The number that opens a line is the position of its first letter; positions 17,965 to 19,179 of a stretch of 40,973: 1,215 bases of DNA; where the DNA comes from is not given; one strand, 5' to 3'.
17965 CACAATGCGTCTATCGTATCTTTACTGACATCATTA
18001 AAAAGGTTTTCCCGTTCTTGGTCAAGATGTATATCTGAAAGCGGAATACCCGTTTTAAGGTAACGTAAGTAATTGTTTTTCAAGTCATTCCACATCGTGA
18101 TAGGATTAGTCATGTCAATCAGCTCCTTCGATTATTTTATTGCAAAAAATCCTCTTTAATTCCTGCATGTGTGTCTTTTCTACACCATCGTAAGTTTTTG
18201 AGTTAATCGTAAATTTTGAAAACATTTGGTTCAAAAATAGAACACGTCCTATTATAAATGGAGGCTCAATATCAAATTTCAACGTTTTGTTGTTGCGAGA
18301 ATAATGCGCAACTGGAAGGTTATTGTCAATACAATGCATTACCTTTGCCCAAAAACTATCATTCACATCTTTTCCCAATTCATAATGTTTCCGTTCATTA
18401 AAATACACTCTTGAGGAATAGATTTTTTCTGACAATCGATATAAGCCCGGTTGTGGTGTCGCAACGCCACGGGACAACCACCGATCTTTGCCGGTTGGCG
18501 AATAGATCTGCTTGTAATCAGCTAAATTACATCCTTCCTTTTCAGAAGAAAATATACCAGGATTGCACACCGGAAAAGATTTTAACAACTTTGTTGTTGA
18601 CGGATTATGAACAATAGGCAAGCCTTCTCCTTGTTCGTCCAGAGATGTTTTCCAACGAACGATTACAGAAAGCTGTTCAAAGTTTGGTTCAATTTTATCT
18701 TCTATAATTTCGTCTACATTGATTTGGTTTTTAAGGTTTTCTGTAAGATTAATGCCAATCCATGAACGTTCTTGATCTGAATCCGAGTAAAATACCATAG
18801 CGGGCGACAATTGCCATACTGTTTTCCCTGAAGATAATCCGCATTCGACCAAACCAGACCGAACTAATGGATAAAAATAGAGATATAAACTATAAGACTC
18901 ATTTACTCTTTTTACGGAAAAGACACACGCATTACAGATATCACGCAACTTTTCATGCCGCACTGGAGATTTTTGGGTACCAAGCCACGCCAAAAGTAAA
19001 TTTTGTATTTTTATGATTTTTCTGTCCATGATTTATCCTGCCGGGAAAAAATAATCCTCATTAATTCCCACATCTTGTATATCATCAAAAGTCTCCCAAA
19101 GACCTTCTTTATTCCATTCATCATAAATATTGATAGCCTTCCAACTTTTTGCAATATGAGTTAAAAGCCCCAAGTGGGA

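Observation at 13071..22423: Four-gene operon built around a DruE-like helicase-DUF1998 giant with three unassignable partners: candidate new (or very divergent Druantia-like) defence system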

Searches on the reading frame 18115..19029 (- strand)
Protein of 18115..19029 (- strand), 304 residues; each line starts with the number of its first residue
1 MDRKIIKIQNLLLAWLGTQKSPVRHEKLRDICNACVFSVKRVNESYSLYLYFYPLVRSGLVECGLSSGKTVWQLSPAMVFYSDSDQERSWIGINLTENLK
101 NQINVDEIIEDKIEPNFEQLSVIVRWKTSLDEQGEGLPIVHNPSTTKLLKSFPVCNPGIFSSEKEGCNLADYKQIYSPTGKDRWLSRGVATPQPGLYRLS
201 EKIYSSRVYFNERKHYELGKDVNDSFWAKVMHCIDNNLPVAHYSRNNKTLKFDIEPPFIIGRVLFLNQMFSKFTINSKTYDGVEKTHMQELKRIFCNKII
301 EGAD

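Call 3: search_protein_families(library=padloc, proteins=[window:18115-19029:-], max_evalue=0.01)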
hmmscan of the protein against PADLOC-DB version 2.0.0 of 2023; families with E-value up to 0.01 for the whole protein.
window:18115-19029:- (304 aa): 0 families

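Call 4: search_protein_families(library=pfam, proteins=[window:18115-19029:-], max_evalue=0.01)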
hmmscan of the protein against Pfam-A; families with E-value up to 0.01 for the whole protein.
window:18115-19029:- (304 aa): 0 families

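Call 8: search_protein_families(library=ncbifam, proteins=[window:18115-19029:-], max_evalue=0.01)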
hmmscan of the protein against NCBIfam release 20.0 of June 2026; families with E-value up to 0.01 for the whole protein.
window:18115-19029:- (304 aa): 0 families

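Call 17: search_protein_families(library=padloc, proteins=[window:18115-19029:-], max_evalue=10)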
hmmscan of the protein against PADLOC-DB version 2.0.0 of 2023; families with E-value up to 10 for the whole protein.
window:18115-19029:- (304 aa): 0 families

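Call 18: find_homologous_proteins(query=window:18115-19029:-)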
Query window:18115-19029:- (304 aa): 8 proteins with E <= 0.001 among 532 candidates.
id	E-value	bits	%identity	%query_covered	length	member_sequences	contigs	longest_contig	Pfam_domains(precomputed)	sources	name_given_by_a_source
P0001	3.8e-207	704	100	100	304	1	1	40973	-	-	-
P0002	6.2e-106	372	56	99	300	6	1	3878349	-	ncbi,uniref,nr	ncbi:hypothetical protein [Victivallis sp. Marseille-Q1083]|uniref:hypothetical protein n=1 Tax=Vict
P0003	2.3e-97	344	53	99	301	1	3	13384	-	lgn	-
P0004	1.5e-92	328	51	98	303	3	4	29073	-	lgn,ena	-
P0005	2.1e-83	298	44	95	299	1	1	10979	-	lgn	-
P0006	2.7e-80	288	45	99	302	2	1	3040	-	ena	-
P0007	1.0e-68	250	42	99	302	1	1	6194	-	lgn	-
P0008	4.7e-62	228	41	98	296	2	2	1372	-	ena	-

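Call 21: find_encoding_contigs(protein=P0002, flank=10000, max_places=2)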
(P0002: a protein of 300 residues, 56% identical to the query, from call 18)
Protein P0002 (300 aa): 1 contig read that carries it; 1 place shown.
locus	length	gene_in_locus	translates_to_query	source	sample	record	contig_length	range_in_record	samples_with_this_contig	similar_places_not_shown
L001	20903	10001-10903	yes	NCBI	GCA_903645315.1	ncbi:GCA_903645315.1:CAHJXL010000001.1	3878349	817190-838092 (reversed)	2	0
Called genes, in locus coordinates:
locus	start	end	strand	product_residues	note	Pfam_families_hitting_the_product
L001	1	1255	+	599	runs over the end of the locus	PF08439:Peptidase_M3_N, PF01432:Peptidase_M3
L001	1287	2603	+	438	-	PF21129:TibC_1st, PF01075:Glyco_transf_9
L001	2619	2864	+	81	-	-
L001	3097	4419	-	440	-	PF13701:DDE_Tnp_1_4, PF01609:DDE_Tnp_1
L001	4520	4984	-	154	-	-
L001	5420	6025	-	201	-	PF11726:YagK_YfjJ_C, PF23343:REP_ORF2-G2P (faint)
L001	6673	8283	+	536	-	-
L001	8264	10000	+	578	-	-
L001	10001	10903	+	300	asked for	-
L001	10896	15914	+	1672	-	PF00270:DEAD, PF27116:YjiV_N, PF00271:Helicase_C (weak)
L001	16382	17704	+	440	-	PF13701:DDE_Tnp_1_4, PF01609:DDE_Tnp_1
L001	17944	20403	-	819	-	PF13385:Laminin_G_3, PF22680:Glyco_hydro_123_N_2 (weak), PF13320:GH123_cat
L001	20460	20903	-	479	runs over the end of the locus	PF02811:PHP (weak)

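Call 27: search_solved_structures(query=A1, max_evalue=10)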
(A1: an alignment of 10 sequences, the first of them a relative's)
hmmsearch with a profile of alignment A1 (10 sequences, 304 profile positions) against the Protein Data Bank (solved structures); distinct sequences matched with E-value up to 10: 1.
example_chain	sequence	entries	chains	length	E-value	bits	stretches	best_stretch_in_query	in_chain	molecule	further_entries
7yk5_I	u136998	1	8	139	1.7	11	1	166-223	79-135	Multifunctional fusion protein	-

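Call 45: predict_structure(alignment_id=A4)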
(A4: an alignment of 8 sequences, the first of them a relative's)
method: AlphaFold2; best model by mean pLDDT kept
length: 304 residues; sequences in the alignment: 8
mean_pLDDT: 89.1   pTM: 0.86
mean pLDDT of the five models: 89.1, 88.5, 86.1, 85.5, 85.1
residues with pLDDT >= 90: 184; 70-90: 109; 50-70: 10; < 50: 1
segments of 3 or more residues with pLDDT < 50: none
pLDDT, mean of each block of 10 residues (from residue 1): 85 93 91 90 85 92 86 94 90 92 76 71 90 91 90 95 88 88 79 91 88 91 91 95 94 93 92 89 95 97 67
secondary structure, 60 per line:
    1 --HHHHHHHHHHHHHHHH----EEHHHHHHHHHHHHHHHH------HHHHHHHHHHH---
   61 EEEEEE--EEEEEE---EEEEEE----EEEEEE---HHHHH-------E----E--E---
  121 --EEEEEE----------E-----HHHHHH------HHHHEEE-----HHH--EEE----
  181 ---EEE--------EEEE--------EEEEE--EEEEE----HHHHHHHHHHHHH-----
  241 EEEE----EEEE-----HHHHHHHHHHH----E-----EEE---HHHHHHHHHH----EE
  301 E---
elements in order: H3-18 H25-40 H47-57 E61-66 E69-74 E78-83 E88-93 H97-101 E123-128 H145-150 H157-160 E161-163 E174-176 E184-186 E195-198 E207-211 E214-218 H223-235 E241-244 E249-252 H258-268 E279-281 H285-294 E299-301

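Call 48: fold_search(model_id=the predicted structure, library=pdb)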
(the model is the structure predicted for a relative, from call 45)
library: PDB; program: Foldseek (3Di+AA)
matches with E <= 10: 543; with E <= 0.001: 0
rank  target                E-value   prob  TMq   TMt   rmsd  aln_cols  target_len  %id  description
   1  9s3g_j                9.6e-02  0.03  0.11  0.08  22.7       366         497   11  State 1 MAP3 RNA Pol II activated elongation complex with SETD2 and upstream hexasome (released 2025-11-12)
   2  5f7q_E                1.1e-01  0.54  0.19  0.15  11.4       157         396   10  ROK repressor Lmo0178 from Listeria monocytogenes bound to operator (released 2016-09-07)
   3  2o03                  1.4e-01  0.82  0.17  0.36   5.1        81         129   16  Crystal structure of FurB from M. tuberculosis- a Zinc uptake regulator (released 2007-02-13)
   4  2xig_B                2.0e-01  0.66  0.18  0.35  12.2       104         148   10  The structure of the Helicobacter pylori ferric uptake regulator Fur reveals three functional metal binding sites (released 2011-01-19)
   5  2xig_C                2.1e-01  0.91  0.19  0.35   5.5        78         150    9  The structure of the Helicobacter pylori ferric uptake regulator Fur reveals three functional metal binding sites (released 2011-01-19)
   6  2xig_A                2.3e-01  0.90  0.19  0.36   5.5        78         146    9  The structure of the Helicobacter pylori ferric uptake regulator Fur reveals three functional metal binding sites (released 2011-01-19)
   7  2co5_B                2.3e-01  0.82  0.17  0.45   3.5        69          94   16  F93 FROM STIV, a winged-helix DNA-binding protein (released 2006-05-31)
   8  2fe3_A                2.6e-01  0.85  0.19  0.37   3.8        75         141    9  The crystal structure of bacillus subtilis PerR-Zn reveals a novel Zn(Cys)4 Structural redox switch (released 2006-12-19)
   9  4rb1_A                2.6e-01  0.51  0.18  0.36  12.0       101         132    7  Crystal structure of Magnetospirillum gryphiswaldense MSR-1 Fur-Mn2+-E. coli Fur box (released 2015-07-15)
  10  7xsx_k                2.6e-01  0.08  0.17  0.13  21.8       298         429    9  RNA polymerase II elongation complex transcribing a nucleosome (EC49) (released 2022-09-07)
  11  9f3i_A                2.8e-01  0.07  0.09  0.06  18.4       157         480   12  Crystal structure of Kluyveromyces lactis glucokinase in complex with glucose (released 2025-05-14)
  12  1w5t_C                3.0e-01  0.82  0.19  0.15   3.9        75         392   24  Structure of the Aeropyrum Pernix ORC2 protein (ADPNP-ADP complexes) (released 2004-10-05)
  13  4lpa_A                3.0e-01  0.11  0.10  0.23  14.5       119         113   13  Crystal structure of a Cdc6 phosphopeptide in complex with Cks1 (released 2013-11-06)
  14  6r2n_A                3.0e-01  0.10  0.09  0.06  14.9       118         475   12  Crystal structure of KlGlk1 glucokinase from Kluyveromyces lactis (released 2019-10-16)
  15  2dqr_D                3.4e-01  0.85  0.20  0.50   3.6        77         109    8  Crystal structure of the replication terminator protein mutant RTP.E39K.R42Q (released 2007-05-29)
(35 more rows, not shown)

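Call 50: search_protein_representatives(alignment_id=A4)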
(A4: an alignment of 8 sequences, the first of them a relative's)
Query: 8 sequences, 300 profile positions. Proteins with E-value up to 0.001 (for the whole library): 123; up to 1e-10: 42; up to 1e-30: 13. The best 123 are listed.
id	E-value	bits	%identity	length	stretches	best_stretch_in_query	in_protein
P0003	8.2e-140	481.8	-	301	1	1-299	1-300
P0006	4.4e-133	459.7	-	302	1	1-298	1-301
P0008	1.9e-123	428.1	-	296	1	1-298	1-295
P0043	2.3e-116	404.8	-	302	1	1-299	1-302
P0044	3.0e-108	378.2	-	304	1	3-299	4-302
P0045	7.0e-89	314.6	-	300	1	1-297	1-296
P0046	5.0e-88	311.8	-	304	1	4-299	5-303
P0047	9.6e-82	291.2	-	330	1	3-296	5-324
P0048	8.1e-76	271.7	-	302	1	1-298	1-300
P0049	1.8e-68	247.6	-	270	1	46-294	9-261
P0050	5.9e-67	242.6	-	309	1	4-297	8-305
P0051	1.3e-59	218.5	-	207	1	103-297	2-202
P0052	1.8e-58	214.7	-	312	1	4-293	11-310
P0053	7.8e-20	87.9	-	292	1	4-293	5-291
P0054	1.8e-19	86.7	-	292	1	9-296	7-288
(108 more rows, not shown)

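Call 74: search_solved_structures(query=A6, max_evalue=1)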
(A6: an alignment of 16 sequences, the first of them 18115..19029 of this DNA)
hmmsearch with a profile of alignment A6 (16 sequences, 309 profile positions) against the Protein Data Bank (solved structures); distinct sequences matched with E-value up to 1: 0.

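Call 77: search_protein_families(library=pfam, alignment_id=A6, max_evalue=0.1)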
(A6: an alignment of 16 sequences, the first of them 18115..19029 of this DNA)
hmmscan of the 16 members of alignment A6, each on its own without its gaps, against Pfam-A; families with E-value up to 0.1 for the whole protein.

A. member 1, window:18115-19029:- (304 aa): 0 families

B. families by the number of members that match (of 16 scanned): 1 family
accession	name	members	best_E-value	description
PF08195.16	TRI9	1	0.0083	TRI9 protein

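Call 91: find_related_loci(query=A1, collection=metagenome_contigs, flank=10000)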
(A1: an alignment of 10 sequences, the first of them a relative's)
Query A1 (304 aa) in metagenome_contigs; peptide patterns used: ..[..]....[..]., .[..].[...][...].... (x = any residue, [..] = any of these).
95 stretches matched a pattern; 3 encode a relative of the query (tblastn E <= 1e-3); 3 distinct loci.
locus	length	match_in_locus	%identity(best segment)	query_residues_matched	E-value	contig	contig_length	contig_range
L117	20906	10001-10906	53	1-302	2e-103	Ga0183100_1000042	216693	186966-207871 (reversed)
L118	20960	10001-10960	35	4-300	2e-55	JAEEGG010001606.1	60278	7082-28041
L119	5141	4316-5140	35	6-266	1e-49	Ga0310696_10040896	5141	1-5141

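Call 97: fold_search(model_id=the predicted structure, library=viral)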
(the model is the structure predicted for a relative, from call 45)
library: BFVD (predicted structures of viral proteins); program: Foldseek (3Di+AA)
matches with E <= 10: 449; with E <= 0.001: 0
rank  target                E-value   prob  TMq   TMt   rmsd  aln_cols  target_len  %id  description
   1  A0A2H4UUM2            7.9e-02  0.11  0.12  0.15  14.0       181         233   12  Uncharacterized protein [Bodo saltans virus]
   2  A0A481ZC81            1.5e-01  0.84  0.18  0.49   4.8        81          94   14  Helix-turn-helix domain protein [Pithovirus LCPAC401]
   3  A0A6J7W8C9            1.7e-01  0.98  0.22  0.75   2.8        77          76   16  Uncharacterized protein [uncultured Caudovirales phage]
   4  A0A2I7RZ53            1.9e-01  0.89  0.20  0.53   3.4        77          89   14  (no name in the UniProt tables at hand)
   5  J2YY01                2.6e-01  0.08  0.10  0.17  14.7       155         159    6  (no name in the UniProt tables at hand)
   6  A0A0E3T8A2            2.8e-01  0.04  0.11  0.11  20.3       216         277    8  Heat shock protein [Gordonia phage Gsput1]
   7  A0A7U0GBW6            3.1e-01  0.84  0.18  0.52   3.9        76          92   14  Uncharacterized protein [Klebsiella phage vB_KpM_FBKp24]
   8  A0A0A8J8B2            4.0e-01  0.21  0.12  0.28   9.2        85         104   12  Uncharacterized protein [Ralstonia phage RSL2]
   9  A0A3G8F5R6            4.5e-01  0.69  0.18  0.42   4.6        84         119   13  (no name in the UniProt tables at hand)
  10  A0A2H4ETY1            4.5e-01  0.54  0.18  0.39   3.9        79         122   19  (no name in the UniProt tables at hand)
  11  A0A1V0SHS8            4.5e-01  0.01  0.08  0.08  27.5       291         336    8  Holliday junction resolvase [Klosneuvirus KNV1]
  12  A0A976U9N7            4.7e-01  0.84  0.20  0.70   3.1        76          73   17  Uncharacterized protein [Gordonia phage APunk]
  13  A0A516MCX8            4.7e-01  0.41  0.18  0.49   6.3        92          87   15  (no name in the UniProt tables at hand)
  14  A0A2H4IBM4            5.0e-01  0.04  0.12  0.17  15.8       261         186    7  Uncharacterized protein [Erwinia phage vB_EamM_Y3]
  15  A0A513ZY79            5.3e-01  0.41  0.17  0.48   4.2        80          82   12  (no name in the UniProt tables at hand)
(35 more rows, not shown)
